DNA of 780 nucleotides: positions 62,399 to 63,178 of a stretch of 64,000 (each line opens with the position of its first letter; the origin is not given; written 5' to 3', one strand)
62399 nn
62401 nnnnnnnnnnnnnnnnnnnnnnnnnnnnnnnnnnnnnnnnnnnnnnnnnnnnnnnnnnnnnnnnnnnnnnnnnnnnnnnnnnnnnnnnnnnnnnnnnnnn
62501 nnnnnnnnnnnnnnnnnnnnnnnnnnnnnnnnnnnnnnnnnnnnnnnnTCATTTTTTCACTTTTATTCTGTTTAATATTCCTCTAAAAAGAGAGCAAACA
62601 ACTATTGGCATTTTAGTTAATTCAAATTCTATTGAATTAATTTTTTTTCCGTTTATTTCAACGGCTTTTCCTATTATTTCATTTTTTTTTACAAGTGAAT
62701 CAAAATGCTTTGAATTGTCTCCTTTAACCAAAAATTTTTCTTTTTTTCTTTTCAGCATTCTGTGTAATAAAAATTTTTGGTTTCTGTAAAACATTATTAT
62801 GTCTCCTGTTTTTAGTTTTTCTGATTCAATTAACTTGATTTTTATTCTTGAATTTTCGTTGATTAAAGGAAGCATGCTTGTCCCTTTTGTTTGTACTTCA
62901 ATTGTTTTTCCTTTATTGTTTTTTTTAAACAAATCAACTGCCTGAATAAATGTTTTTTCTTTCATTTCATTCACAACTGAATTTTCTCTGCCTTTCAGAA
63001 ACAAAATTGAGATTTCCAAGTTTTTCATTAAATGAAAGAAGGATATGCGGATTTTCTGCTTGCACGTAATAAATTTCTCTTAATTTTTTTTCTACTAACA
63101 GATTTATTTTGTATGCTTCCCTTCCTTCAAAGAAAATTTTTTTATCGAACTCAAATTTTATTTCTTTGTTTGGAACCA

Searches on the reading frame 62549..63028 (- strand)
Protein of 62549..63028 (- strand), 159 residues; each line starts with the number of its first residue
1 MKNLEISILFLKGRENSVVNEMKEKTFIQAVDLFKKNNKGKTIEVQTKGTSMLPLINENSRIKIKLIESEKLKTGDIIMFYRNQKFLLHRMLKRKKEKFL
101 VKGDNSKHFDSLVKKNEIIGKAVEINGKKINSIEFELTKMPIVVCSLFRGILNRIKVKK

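Call 31: search_protein_families(library=pfam, proteins=[window:62549-63028:-], max_evalue=0.001)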
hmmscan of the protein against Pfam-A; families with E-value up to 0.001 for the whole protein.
window:62549-63028:- (159 aa): 1 family
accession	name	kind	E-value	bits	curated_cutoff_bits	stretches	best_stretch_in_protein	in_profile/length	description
PF00717.28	Peptidase_S24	-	4.4e-08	33.3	23.3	1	31-123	26-116/116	Peptidase S24-like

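Call 63: search_protein_families(library=ncbifam, proteins=[window:62549-63028:-], max_evalue=0.00001)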
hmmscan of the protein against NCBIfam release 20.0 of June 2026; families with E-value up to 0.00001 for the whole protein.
window:62549-63028:- (159 aa): 1 family
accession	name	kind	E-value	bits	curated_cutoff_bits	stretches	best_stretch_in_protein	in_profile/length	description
TIGR02228.1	sigpep_I_arch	equivalog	6.6e-11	42.3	51.85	1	38-125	27-121/158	signal peptidase I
